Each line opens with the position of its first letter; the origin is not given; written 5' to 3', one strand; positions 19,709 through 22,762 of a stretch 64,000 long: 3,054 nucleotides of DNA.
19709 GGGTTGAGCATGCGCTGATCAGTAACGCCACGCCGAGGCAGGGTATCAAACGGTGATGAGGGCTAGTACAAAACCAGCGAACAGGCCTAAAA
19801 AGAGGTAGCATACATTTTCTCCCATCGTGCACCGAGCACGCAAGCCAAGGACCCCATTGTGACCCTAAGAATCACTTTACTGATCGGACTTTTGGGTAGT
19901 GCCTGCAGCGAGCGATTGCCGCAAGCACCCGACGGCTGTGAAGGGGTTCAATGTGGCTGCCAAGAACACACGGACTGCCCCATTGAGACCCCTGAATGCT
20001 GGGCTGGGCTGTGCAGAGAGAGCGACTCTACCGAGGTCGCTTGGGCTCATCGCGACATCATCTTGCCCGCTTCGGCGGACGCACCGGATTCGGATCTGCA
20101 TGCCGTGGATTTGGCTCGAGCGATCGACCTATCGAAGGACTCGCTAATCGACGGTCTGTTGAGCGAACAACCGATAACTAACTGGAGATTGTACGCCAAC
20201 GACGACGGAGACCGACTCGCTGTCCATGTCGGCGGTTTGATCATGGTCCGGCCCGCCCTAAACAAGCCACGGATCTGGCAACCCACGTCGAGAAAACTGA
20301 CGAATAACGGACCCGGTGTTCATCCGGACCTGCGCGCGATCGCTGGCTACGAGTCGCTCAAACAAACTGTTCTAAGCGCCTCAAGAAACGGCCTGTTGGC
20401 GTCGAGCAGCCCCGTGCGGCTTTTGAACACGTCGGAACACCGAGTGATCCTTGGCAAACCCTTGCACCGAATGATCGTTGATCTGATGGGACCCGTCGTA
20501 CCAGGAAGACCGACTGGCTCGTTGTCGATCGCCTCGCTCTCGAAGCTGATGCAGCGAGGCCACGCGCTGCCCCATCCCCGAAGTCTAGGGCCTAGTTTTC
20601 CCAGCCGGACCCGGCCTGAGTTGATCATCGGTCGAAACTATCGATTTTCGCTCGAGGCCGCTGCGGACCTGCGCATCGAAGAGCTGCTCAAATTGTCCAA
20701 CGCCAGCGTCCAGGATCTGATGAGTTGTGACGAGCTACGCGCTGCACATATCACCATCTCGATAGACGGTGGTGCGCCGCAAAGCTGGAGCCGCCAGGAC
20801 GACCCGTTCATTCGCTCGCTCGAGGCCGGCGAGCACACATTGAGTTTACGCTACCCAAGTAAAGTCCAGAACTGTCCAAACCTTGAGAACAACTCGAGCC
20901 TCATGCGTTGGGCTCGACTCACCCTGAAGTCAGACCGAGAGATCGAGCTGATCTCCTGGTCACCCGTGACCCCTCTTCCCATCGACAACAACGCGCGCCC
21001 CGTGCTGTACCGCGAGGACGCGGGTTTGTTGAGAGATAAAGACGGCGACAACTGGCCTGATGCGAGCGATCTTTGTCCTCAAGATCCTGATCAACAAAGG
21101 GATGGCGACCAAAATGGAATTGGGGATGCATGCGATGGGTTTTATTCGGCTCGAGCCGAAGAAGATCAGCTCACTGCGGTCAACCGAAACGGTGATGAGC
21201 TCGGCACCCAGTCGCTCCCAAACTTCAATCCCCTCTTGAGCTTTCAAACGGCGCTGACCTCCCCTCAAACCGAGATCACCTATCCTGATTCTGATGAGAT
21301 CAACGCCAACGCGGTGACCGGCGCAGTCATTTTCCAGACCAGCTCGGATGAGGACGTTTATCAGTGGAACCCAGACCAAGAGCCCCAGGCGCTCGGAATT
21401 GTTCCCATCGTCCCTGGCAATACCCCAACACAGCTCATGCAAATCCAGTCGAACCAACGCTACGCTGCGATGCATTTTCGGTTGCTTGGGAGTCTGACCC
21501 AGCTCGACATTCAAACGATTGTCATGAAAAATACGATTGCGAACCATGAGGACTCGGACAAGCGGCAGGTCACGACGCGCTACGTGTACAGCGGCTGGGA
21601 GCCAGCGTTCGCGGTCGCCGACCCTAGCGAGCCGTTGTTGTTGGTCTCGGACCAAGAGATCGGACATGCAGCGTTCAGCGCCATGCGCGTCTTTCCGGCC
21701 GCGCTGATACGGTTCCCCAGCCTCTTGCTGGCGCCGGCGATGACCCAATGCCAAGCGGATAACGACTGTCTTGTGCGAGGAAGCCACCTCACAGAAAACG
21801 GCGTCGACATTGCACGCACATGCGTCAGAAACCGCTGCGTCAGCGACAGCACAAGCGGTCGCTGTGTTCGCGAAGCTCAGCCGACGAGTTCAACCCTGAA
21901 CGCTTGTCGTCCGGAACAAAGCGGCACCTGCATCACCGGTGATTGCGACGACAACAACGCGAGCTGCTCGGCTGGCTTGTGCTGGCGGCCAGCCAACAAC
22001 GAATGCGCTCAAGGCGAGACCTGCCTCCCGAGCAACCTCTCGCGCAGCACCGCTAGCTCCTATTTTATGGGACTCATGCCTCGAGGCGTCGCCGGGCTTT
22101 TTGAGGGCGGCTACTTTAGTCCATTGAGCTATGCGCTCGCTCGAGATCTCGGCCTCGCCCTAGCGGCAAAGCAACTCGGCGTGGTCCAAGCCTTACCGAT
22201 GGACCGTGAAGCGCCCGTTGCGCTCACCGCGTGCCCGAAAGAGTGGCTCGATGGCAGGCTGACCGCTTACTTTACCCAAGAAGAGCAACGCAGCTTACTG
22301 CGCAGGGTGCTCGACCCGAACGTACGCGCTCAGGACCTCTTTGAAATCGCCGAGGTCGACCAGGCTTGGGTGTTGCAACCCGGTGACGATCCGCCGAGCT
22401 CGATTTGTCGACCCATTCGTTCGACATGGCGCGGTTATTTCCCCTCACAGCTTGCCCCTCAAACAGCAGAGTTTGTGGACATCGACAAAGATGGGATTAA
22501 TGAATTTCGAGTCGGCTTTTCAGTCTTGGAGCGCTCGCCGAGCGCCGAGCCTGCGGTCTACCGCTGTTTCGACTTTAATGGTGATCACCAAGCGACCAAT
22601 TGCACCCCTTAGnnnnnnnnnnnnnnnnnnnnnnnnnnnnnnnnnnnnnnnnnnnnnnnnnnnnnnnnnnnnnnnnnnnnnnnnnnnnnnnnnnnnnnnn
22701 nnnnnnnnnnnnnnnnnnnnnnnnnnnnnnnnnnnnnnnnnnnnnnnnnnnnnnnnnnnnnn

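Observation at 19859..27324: Duplicated giant Ca-binding (TSP3-repeat) lipoproteins flanking an antisense HExxH protein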

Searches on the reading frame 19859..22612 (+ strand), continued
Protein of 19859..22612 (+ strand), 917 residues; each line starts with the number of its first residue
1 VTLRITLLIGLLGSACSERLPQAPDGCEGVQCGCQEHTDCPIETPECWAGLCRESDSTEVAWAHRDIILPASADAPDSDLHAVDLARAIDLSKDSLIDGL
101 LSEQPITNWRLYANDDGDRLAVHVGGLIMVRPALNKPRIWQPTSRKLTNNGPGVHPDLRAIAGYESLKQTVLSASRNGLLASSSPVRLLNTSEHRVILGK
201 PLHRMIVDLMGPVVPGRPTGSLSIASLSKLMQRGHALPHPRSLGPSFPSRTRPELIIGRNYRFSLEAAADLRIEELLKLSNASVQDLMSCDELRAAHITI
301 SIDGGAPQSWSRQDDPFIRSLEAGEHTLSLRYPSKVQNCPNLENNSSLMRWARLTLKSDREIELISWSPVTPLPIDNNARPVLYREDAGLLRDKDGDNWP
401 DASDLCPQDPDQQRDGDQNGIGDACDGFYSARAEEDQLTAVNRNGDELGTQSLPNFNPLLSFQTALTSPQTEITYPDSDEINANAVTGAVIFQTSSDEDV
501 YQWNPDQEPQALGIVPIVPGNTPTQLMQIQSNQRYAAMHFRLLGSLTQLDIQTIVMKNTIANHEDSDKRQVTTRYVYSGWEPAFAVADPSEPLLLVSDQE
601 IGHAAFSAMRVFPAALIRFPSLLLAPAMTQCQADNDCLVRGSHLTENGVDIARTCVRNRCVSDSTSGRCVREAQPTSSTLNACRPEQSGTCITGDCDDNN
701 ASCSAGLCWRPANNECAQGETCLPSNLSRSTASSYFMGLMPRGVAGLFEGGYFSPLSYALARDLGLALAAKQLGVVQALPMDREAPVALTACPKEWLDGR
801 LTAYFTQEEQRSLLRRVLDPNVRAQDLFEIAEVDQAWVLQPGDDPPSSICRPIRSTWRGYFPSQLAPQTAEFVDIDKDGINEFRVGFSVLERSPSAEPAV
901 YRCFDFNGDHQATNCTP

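Call 50: search_protein_families(library=pfam, proteins=[P0132, P0134, P0136, P0137, P0138, P0119, P0122], max_evalue=10)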
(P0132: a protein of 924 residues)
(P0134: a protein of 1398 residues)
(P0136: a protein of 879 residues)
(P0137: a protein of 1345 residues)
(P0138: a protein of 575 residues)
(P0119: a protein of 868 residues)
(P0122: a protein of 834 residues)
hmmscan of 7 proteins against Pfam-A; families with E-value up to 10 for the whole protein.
P0132 (924 aa): 5 families
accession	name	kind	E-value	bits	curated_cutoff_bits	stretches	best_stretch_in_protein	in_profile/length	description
PF02412.23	TSP_3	-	2.1e-108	354.1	25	11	525-564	1-36/36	Thrombospondin type 3 repeat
PF13517.12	FG-GAP_3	-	0.0055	17.7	26.9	3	726-782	1-60/61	FG-GAP-like repeat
PF01839.29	FG-GAP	-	0.041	14.2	22.1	2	769-783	6-20/37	FG-GAP repeat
PF03380.19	DUF282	-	0.063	13.7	22.8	4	215-238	4-27/38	Caenorhabditis protein of unknown function, DUF282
PF16775.10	ZoocinA_TRD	-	0.14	12.7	27.4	1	101-155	41-94/106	Target recognition domain of lytic exoenzyme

P0134 (1398 aa): 2 families
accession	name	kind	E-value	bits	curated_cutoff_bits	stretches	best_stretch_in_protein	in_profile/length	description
PF02412.23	TSP_3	-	1.1e-31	108.7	25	13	966-987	15-36/36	Thrombospondin type 3 repeat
PF07589.16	PEP-CTERM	-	0.064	13.8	20.7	1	1372-1394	1-23/24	PEP-CTERM motif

P0136 (879 aa): 6 families
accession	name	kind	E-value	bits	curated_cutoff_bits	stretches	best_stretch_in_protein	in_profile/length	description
PF02412.23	TSP_3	-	1.4e-110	361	25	12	656-692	2-36/36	Thrombospondin type 3 repeat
PF03150.19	CCP_MauG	-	2.3e-07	32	25.6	2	44-97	15-69/149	Di-haem cytochrome c peroxidase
PF21419.2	RoxA-like_Cyt-c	-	2.2e-05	24.4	26.7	1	221-247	4-30/39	RoxA-like, cytochrome c-like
PF00034.26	Cytochrom_C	-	0.0025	19.5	21.3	1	175-228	4-34/90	Cytochrome c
PF13442.11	Cytochrome_CBB3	-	0.0043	17.8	27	1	175-190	6-21/68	Cytochrome C oxidase, cbb3-type, subunit III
PF14522.11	Cytochrome_C7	-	0.093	13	24.8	1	180-206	12-37/67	Cytochrome c7 and related cytochrome c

P0137 (1345 aa): 4 families
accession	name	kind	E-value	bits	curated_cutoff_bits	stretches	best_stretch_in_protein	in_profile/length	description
PF02412.23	TSP_3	-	7.7e-66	217.9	25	9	140-180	1-36/36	Thrombospondin type 3 repeat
PF00082.27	Peptidase_S8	-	3.5e-51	174.6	21.8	2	375-655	1-281/288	Subtilase family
PF14463.11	E1-N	-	0.058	13.9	27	1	578-619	87-128/151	E1 N-terminal domain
PF03380.19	DUF282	-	2.1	8.8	22.8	0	203-218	15-30/38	Caenorhabditis protein of unknown function, DUF282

P0138 (575 aa): 2 families
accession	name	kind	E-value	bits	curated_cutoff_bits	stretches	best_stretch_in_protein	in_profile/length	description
PF02412.23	TSP_3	-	1e-55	185.5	25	7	286-325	1-36/36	Thrombospondin type 3 repeat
PF03380.19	DUF282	-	0.039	14.3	22.8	0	227-239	15-27/38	Caenorhabditis protein of unknown function, DUF282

P0119 (868 aa): 6 families
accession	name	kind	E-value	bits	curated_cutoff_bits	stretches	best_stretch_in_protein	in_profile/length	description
PF02412.23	TSP_3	-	0.0072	16.4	25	2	365-386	15-36/36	Thrombospondin type 3 repeat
PF13517.12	FG-GAP_3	-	0.01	16.8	26.9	1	795-834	21-59/61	FG-GAP-like repeat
PF23416.1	DUF7107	-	0.11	13.3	24.6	1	602-616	1-15/48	Domain of unknown function (DUF7107)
PF22768.1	SPP1_Dit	-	0.18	12.4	25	1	274-307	50-82/97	Siphovirus-type tail component, C-terminal domain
PF01683.23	EB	-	1.5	9.4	24.3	0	588-615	10-34/52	EB module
PF07127.16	Nodulin_late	-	2.3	9.1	30.4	1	28-50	28-50/54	Late nodulin domain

P0122 (834 aa): 1 family
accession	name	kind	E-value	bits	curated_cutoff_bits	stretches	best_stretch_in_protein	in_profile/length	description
PF02412.23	TSP_3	-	9.8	6.4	25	1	405-416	2-13/36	Thrombospondin type 3 repeat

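Call 56: find_encoding_contigs(protein=P0129, flank=10000, max_places=4)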
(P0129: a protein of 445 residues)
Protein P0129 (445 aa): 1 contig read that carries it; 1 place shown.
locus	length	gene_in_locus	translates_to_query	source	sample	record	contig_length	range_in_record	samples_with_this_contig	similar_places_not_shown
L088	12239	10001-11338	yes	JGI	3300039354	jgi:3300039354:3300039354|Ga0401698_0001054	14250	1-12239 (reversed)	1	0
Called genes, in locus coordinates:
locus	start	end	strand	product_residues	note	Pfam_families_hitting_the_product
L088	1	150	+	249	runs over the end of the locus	PF01145:Band_7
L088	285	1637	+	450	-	PF05896:NQRA_N, PF24836:NQRA_2nd, PF10531:SLBB (faint)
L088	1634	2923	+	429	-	PF03116:NQR2_RnfD_RnfE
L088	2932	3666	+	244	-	PF04205:FMN_bind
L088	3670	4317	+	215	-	PF02508:Rnf-Nqr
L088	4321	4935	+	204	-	PF02508:Rnf-Nqr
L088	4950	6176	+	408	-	PF00111:Fer2, PF00970:FAD_binding_6 (weak), PF00175:NAD_binding_1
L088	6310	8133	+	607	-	PF00009:GTP_EFTU, PF01926:MMR_HSR1 (faint), PF22042:EF-G_D2 (faint), PF03144:GTP_EFTU_D2, PF00679:EFG_C, PF21018:BipA_C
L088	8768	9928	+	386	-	-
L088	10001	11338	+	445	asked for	-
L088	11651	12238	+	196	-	?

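Call 78: find_encoding_contigs(protein=P0119, flank=10000, max_places=2)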
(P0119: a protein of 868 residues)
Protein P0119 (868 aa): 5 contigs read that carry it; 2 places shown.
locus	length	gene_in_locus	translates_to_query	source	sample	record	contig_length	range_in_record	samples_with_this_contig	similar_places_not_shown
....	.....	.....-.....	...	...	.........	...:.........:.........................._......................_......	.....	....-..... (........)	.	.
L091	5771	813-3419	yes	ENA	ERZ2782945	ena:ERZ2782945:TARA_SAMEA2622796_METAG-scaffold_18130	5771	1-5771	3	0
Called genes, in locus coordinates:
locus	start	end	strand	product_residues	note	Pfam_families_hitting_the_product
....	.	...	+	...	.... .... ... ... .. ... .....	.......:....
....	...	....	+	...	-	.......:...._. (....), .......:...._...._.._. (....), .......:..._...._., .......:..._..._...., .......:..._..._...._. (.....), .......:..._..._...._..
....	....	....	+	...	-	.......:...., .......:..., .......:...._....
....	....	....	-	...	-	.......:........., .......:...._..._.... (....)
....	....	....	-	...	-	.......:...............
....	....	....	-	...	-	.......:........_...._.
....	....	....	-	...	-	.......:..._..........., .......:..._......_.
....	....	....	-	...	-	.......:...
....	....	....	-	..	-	-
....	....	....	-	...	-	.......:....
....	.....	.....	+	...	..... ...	-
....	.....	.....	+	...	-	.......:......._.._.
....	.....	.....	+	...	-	-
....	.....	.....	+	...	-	-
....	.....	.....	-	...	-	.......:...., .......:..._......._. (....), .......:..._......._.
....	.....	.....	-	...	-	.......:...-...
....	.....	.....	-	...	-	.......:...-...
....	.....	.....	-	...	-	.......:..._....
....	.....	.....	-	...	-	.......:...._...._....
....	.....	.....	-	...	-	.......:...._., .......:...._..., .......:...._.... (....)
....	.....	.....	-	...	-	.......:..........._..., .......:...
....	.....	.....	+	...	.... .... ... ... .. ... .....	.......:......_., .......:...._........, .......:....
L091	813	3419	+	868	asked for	-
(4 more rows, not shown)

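Call 79: find_encoding_contigs(protein=P0122, flank=10000, max_places=2)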
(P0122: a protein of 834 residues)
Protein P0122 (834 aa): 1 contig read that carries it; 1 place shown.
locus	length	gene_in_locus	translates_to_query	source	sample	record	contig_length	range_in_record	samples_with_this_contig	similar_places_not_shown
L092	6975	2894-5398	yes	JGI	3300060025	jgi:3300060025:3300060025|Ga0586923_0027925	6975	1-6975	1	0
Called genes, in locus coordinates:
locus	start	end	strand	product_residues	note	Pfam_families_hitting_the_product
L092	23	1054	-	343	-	PF01636:APH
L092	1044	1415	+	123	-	PF04400:NqrM (weak)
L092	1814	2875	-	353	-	PF02424:ApbE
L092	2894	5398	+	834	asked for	-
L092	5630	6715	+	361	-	PF10544:T5orf172 (faint), PF13455:MUG113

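Call 81: find_encoding_contigs(protein=P0124, flank=10000, max_places=3)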
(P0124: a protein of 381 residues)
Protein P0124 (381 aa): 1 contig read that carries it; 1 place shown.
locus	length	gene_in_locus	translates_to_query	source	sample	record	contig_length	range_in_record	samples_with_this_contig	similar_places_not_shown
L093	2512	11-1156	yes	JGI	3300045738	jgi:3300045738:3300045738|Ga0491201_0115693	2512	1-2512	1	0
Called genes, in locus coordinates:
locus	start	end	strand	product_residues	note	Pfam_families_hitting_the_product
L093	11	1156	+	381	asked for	-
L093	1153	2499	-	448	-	PF22042:EF-G_D2 (weak), PF03144:GTP_EFTU_D2, PF00679:EFG_C, PF21018:BipA_C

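Call 84: fold_search(model_id=the predicted structure, library=viral)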
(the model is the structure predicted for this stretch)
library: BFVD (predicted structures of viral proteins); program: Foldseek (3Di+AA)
matches with E <= 10: 450; with E <= 0.001: 0
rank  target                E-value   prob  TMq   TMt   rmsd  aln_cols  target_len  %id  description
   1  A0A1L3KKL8            3.2e-03  0.21  0.08  0.05  30.2       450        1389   12  (no name in the UniProt tables at hand)
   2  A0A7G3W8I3            1.4e-02  0.11  0.07  0.13  37.9       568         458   10  (no name in the UniProt tables at hand)
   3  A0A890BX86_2          2.5e-02  0.06  0.06  0.05  26.2       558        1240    9  Polyprotein (Fragment) [Picornavirales sp.]
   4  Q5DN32                2.6e-02  0.10  0.06  0.09  19.9       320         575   11  Gp73 [Alphaproteobacteria phage PhiJL001]
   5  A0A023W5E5            2.7e-02  0.08  0.06  0.06  31.1       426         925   10  Putative split hinge connector of long tail fiber, distal connector [Serratia phage PS2]
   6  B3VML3                2.9e-02  0.13  0.06  0.18  17.8       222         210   10  Capsid protein [Ourmia melon virus (isolate Melon/Iran/VE9)]
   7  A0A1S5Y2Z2            3.8e-02  0.97  0.07  0.27   4.8       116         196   11  Prefoldin [uncultured archaeal virus]
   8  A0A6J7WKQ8            4.0e-02  0.08  0.06  0.09  38.8       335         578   10  Uncharacterized protein [uncultured Caudovirales phage]
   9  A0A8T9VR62            4.2e-02  0.28  0.08  0.22  20.6       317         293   11  (no name in the UniProt tables at hand)
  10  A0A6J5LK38            5.0e-02  0.10  0.05  0.15  18.2       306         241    7  C1q domain containing protein [uncultured Caudovirales phage]
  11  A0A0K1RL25            5.2e-02  0.35  0.08  0.24  15.3       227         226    7  (no name in the UniProt tables at hand)
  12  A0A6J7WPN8            5.2e-02  0.07  0.05  0.10  29.3       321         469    8  Uncharacterized protein [uncultured Caudovirales phage]
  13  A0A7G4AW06            5.5e-02  0.05  0.06  0.05  32.4       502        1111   11  Minor tail protein [Streptomyces phage Coruscant]
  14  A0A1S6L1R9            5.8e-02  0.77  0.08  0.13  11.8       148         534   11  (no name in the UniProt tables at hand)
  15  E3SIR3                5.8e-02  0.33  0.07  0.05  38.5       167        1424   14  PA14 domain-containing protein [Synechococcus phage S-SM2]
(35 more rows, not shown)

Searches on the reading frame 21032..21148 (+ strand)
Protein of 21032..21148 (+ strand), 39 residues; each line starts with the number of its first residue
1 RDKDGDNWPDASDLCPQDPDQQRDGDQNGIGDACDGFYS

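Call 50: search_protein_families(library=pfam, proteins=[window:21032-21148:+], max_evalue=10)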
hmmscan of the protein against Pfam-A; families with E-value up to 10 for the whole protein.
seq(39 aa): 1 family
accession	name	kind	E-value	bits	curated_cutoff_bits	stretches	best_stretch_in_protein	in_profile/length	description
PF02412.23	TSP_3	-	0.00037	20.6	25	2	23-35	1-13/36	Thrombospondin type 3 repeat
